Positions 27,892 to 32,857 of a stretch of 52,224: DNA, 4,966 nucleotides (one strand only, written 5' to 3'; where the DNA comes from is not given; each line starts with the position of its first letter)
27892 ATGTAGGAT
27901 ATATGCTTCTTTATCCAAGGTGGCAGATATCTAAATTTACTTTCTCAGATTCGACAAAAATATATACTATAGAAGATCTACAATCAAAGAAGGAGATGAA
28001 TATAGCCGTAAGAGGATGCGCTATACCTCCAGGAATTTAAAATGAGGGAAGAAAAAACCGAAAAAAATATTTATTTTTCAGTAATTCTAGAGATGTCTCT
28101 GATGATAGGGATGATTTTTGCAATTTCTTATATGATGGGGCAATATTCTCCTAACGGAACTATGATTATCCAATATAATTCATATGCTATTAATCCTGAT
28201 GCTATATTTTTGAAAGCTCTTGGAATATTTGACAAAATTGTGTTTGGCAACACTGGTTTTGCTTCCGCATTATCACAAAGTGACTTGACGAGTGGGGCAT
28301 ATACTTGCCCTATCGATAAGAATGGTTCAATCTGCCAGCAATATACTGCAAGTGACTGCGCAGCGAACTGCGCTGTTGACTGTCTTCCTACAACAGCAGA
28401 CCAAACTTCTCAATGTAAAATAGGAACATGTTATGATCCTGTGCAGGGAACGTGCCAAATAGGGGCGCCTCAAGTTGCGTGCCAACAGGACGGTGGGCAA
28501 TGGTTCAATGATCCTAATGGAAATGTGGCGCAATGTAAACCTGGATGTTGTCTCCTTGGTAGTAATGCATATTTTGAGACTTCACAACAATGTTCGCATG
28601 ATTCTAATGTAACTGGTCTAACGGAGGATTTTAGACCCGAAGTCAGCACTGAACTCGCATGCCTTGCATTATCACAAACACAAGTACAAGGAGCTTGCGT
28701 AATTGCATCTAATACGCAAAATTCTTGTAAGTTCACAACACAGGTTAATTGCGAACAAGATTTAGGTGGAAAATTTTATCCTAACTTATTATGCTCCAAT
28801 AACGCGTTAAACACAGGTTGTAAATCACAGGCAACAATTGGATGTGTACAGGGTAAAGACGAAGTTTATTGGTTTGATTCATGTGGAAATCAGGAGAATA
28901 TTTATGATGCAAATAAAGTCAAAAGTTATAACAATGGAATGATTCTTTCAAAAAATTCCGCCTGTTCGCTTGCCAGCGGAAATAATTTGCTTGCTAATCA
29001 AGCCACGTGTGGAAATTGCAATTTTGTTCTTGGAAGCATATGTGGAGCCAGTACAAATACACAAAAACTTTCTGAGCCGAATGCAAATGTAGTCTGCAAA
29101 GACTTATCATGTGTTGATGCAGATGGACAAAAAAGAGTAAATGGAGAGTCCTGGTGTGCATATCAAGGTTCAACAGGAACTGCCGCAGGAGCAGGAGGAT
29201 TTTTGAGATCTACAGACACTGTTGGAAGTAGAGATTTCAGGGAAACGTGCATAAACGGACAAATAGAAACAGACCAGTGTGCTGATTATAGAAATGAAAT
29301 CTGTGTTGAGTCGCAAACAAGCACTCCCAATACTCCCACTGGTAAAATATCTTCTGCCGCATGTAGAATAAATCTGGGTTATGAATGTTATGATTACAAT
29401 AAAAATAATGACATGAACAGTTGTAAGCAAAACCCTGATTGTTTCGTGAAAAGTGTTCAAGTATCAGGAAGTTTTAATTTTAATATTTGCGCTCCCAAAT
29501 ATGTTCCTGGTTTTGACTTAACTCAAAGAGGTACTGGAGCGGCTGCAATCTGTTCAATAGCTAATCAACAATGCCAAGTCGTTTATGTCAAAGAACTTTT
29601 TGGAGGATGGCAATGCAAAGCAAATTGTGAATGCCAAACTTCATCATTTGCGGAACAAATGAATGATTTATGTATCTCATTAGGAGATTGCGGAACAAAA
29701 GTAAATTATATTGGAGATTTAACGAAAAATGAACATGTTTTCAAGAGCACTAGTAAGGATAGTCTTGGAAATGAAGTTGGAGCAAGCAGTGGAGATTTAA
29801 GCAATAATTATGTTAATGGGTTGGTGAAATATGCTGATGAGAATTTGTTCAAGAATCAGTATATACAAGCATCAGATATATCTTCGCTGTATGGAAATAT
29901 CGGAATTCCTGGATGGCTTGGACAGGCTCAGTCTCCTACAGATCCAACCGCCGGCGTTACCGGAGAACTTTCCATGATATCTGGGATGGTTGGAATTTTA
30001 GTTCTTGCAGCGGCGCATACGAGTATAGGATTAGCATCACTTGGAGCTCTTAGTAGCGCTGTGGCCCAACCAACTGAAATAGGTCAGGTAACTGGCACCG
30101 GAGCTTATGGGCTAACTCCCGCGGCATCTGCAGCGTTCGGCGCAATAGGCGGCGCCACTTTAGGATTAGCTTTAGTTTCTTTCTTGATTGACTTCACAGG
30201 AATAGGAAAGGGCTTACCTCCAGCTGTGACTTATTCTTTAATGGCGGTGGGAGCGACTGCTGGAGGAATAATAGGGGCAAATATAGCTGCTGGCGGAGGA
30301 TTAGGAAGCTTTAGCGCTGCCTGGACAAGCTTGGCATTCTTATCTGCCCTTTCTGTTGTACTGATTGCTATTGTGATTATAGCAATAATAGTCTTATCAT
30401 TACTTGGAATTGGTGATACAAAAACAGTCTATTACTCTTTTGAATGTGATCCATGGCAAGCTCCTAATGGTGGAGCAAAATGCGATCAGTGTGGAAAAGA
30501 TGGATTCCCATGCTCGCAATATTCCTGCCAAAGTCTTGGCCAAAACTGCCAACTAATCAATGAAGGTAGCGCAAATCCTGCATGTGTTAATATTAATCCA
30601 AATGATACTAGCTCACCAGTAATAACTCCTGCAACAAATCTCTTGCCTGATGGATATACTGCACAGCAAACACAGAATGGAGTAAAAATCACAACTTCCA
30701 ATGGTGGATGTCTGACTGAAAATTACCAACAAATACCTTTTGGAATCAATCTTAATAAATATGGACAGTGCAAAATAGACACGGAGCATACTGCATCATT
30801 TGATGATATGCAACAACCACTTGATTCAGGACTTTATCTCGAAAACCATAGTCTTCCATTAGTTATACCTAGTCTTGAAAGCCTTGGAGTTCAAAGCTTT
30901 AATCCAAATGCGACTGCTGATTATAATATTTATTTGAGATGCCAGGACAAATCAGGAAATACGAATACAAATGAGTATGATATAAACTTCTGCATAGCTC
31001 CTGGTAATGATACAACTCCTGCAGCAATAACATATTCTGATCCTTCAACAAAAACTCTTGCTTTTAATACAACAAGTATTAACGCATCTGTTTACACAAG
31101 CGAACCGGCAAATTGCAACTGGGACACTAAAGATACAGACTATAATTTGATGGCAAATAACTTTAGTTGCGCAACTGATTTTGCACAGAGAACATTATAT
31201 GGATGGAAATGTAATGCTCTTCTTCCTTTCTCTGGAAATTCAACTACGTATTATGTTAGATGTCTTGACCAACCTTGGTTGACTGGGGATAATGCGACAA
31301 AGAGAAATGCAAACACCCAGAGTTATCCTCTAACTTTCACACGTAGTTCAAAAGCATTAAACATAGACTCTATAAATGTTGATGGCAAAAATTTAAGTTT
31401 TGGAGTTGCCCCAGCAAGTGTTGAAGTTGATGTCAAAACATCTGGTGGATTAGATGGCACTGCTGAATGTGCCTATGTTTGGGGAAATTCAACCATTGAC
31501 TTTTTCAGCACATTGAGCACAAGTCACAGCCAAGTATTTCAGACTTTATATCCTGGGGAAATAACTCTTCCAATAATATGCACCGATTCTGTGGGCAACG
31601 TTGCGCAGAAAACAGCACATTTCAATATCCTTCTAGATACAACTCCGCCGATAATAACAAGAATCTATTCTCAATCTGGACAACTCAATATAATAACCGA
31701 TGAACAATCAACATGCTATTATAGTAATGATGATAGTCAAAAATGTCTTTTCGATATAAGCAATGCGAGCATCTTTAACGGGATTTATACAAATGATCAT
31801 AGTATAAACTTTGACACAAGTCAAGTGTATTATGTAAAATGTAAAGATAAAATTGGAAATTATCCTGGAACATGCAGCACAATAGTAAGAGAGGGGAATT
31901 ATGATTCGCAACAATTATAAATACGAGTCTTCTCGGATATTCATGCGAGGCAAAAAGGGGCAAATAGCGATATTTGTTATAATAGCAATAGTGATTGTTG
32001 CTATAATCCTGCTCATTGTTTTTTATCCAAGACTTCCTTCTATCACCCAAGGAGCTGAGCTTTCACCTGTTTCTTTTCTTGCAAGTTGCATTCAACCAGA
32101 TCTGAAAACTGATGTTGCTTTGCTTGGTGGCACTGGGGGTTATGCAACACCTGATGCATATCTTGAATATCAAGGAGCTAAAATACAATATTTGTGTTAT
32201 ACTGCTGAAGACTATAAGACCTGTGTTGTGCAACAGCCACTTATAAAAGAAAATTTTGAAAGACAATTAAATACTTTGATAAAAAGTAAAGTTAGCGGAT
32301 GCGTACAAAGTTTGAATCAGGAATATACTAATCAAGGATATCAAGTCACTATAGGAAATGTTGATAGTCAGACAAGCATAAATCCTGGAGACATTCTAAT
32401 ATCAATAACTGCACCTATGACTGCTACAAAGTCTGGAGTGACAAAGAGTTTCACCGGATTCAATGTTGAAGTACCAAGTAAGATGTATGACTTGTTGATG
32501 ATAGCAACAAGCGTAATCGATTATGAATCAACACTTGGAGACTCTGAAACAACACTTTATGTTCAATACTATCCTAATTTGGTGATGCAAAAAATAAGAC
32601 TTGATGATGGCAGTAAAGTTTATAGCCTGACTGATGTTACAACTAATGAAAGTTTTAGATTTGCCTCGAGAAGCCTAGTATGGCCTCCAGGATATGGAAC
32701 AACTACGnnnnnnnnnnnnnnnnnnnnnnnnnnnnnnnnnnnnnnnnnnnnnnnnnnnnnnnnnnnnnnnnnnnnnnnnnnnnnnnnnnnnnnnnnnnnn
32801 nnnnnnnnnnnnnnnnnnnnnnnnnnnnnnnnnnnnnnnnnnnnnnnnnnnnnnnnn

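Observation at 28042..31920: Rosetta-stone fusion/fission: one 1292-aa protein equals the 520-aa plus 730-aa proteins encoded 0.8-5 kb downstream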

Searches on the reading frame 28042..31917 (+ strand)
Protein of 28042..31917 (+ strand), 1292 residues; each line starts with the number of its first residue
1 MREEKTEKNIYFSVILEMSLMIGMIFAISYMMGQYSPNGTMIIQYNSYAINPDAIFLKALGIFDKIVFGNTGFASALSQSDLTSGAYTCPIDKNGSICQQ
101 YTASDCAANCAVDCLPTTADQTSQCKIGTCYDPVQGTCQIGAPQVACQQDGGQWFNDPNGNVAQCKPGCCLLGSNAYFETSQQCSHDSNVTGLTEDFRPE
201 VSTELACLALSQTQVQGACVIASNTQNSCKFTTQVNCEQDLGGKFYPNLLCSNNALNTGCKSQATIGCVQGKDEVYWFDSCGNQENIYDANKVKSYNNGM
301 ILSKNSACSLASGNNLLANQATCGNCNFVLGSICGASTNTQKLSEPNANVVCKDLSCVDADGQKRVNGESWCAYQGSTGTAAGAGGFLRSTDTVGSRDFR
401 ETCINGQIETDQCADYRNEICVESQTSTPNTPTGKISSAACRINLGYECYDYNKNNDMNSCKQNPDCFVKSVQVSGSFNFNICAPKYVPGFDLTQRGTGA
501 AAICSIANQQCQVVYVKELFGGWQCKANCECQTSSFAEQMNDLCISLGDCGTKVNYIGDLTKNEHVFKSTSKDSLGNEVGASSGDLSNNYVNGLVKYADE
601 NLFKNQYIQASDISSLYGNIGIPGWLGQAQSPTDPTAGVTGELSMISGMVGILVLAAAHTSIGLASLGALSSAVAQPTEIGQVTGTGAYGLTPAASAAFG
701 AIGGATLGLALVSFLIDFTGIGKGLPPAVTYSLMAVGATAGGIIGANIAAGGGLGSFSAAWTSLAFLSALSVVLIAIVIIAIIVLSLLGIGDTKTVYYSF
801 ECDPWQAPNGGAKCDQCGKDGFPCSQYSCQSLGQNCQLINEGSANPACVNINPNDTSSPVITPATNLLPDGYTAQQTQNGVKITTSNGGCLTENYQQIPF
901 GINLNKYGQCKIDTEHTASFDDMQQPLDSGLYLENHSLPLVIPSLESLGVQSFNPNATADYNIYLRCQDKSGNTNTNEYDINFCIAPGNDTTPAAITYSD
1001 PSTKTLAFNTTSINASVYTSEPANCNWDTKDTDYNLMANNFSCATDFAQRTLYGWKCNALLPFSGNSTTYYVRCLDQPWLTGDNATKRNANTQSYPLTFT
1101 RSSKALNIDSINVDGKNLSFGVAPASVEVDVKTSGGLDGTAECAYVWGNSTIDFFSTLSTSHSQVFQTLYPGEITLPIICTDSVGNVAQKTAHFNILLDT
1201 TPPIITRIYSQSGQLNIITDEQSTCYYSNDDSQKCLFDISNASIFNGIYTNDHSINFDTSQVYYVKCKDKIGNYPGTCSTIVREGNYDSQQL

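Call 10: search_protein_families(library=pfam, max_evalue=0.1, proteins=[window:28042-31917:+])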
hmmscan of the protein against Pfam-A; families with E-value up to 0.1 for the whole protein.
window:28042-31917:+ (1292 aa): 2 families
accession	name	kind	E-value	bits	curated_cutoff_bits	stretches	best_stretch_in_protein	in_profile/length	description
PF19077.6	Big_13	-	0.098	13.6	27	0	1167-1200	70-102/102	Bacterial Ig-like domain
PF15418.12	DUF4625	-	0.099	13.4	27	0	959-982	106-129/131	Domain of unknown function (DUF4625)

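Call 11: search_protein_families(library=ncbifam, max_evalue=0.1, proteins=[window:28042-31917:+])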
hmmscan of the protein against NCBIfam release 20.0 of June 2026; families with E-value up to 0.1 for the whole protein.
window:28042-31917:+ (1292 aa): 0 families

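Call 13: find_homologous_proteins(query=window:28042-31917:+)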
Query window:28042-31917:+ (1292 aa): 305 proteins with E <= 0.001 among 8000 candidates; the best 120 are listed.
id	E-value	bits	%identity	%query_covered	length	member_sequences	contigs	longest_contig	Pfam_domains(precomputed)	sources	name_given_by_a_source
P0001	0.0e+0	2924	100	98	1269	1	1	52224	-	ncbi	-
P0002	0.0e+0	1934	64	100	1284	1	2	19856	-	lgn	-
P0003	0.0e+0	1910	64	100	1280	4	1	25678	-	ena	-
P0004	0.0e+0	1608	54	99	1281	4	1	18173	-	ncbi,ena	-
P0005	0.0e+0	1592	53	100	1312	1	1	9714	-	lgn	-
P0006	0.0e+0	1585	54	100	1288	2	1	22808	-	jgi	-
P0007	0.0e+0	1513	51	100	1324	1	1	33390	-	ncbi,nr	ncbi:hypothetical protein HYW75_02940 [Candidatus Pacearchaeota archaeon]|nr:hypothetical protein [C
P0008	0.0e+0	1487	51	99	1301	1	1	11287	-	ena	-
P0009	0.0e+0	1473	50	100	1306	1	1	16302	-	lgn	-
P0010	0.0e+0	1460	50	100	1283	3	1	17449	-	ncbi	ncbi:MAG: hypothetical protein AABW75_03690 [Nanoarchaeota archaeon]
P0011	0.0e+0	1425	49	99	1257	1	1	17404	-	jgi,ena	-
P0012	0.0e+0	1402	48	100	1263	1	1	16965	-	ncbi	-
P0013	0.0e+0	1347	46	99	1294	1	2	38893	-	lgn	-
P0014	0.0e+0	1306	47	98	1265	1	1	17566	-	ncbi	-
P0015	0.0e+0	1300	48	99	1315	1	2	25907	-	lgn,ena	-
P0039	0.0e+0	1144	43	99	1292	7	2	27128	-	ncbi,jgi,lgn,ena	-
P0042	0.0e+0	1141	43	99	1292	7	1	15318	-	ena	-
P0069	0.0e+0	1057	40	99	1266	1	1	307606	-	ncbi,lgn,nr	ncbi:MAG: hypothetical protein Q7S27_06970 [Nanoarchaeota archaeon]|nr:hypothetical protein [Nanoarc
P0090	0.0e+0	1015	40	98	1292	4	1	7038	-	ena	-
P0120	5.9e-264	897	38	93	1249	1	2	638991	-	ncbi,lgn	-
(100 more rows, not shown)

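Call 14: find_encoding_contigs(protein=P0069, flank=10000, max_places=2)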
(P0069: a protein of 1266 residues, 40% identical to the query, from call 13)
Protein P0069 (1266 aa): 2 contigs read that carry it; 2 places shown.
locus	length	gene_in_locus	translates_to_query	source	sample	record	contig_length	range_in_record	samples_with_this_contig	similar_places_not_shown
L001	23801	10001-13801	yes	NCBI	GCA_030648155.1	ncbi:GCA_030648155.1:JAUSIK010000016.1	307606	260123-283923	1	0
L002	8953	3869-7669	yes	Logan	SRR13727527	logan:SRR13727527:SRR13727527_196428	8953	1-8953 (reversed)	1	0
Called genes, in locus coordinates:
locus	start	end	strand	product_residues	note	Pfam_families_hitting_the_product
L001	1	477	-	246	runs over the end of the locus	-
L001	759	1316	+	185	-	PF01936:NYN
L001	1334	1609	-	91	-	-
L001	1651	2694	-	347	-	PF01594:AI-2E_transport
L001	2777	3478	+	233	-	-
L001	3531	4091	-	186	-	PF00561:Abhydrolase_1 (faint), PF06821:Ser_hydrolase, PF12697:Abhydrolase_6 (weak)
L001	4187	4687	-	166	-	-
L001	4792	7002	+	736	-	-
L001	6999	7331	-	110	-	-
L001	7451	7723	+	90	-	-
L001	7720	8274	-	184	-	PF02572:CobA_CobO_BtuR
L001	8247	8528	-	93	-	-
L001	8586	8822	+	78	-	PF13412:HTH_24 (weak), PF04703:FaeA (weak)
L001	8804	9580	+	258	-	-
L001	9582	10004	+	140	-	PF00583:Acetyltransf_1, PF13673:Acetyltransf_10, PF13508:Acetyltransf_7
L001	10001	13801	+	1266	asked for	-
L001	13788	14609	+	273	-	-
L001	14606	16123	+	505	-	-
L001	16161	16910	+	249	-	PF00398:RrnaAD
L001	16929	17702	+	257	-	PF01909:NTP_transf_2 (weak), PF18765:Polbeta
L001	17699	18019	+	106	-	-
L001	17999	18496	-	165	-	PF01870:Hjc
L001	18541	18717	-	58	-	-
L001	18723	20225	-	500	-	PF01336:tRNA_anti-codon, PF00152:tRNA-synt_2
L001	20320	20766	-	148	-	PF02643:DUF192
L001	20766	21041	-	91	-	PF00708:Acylphosphatase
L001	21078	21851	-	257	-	PF04015:DUF362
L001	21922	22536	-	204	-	PF04013:Methyltrn_RNA_2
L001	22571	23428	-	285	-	-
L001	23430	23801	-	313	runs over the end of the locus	-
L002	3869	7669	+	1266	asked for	-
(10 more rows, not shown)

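Call 15: find_encoding_contigs(protein=P0120, flank=10000, max_places=2)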
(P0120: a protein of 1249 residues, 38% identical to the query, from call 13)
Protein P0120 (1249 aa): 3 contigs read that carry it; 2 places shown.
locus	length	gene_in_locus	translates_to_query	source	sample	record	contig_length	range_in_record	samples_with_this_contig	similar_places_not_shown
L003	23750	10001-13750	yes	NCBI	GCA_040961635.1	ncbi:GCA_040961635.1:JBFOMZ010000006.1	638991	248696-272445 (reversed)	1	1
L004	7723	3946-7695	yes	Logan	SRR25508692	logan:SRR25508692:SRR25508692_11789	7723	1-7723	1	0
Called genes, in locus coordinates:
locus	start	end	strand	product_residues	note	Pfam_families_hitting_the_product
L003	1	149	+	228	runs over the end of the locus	PF00254:FKBP_C, PF22199:FKBP26_IF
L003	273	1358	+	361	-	PF00091:Tubulin, PF12327:FtsZ_C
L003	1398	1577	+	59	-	-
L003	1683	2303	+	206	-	PF00687:Ribosomal_L1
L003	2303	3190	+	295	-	PF00466:Ribosomal_L10, PF17777:RL10P_insert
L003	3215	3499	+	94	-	-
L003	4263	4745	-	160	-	-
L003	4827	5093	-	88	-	-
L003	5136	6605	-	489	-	PF02885:Glycos_trans_3N, PF00591:Glycos_transf_3, PF07831:PYNP_C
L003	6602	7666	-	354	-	PF01594:AI-2E_transport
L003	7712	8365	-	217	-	-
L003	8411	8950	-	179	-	PF02572:CobA_CobO_BtuR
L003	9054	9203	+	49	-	-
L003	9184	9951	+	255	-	-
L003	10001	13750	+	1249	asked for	-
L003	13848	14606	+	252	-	-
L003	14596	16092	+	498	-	-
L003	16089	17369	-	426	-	-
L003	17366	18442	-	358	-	-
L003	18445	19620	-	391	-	PF04055:Radical_SAM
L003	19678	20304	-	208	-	PF03575:Peptidase_S51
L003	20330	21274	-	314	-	PF00300:His_Phos_1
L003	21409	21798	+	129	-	-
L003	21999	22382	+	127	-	PF01909:NTP_transf_2, PF18765:Polbeta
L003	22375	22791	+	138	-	PF01934:HepT-like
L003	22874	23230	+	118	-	-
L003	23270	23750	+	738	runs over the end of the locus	-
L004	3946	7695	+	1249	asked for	-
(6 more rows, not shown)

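Call 77: search_protein_families(library=phrogs, max_evalue=0.01, proteins=[window:28042-31917:+])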
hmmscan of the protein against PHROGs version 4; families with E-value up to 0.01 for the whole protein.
window:28042-31917:+ (1292 aa): 0 families

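Call 92: find_encoding_contigs(protein=P0001, flank=100, max_places=2)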
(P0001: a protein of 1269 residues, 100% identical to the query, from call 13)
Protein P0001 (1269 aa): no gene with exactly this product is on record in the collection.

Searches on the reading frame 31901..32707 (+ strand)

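Call 10: search_protein_families(library=pfam, max_evalue=0.1, proteins=[window:31901-32707:+])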
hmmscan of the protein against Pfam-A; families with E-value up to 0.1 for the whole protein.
window:31901-32707:+ (269 aa): 1 family
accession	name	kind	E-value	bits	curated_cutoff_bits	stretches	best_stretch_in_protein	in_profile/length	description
PF13786.12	DUF4179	-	0.062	14.2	30.1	0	110-154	35-79/94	Domain of unknown function (DUF4179)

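Call 11: search_protein_families(library=ncbifam, max_evalue=0.1, proteins=[window:31901-32707:+])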
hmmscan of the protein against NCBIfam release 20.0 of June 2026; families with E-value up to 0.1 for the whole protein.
window:31901-32707:+ (269 aa): 1 family
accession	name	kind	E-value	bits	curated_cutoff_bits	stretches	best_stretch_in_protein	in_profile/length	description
NF047858.1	ICEBs1XisBacil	equivalog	0.07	12.9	100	0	128-156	16-44/61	ICEBs1 excisionase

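Call 77: search_protein_families(library=phrogs, max_evalue=0.01, proteins=[window:31901-32707:+])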
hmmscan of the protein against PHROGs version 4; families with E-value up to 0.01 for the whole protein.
window:31901-32707:+ (269 aa): 0 families
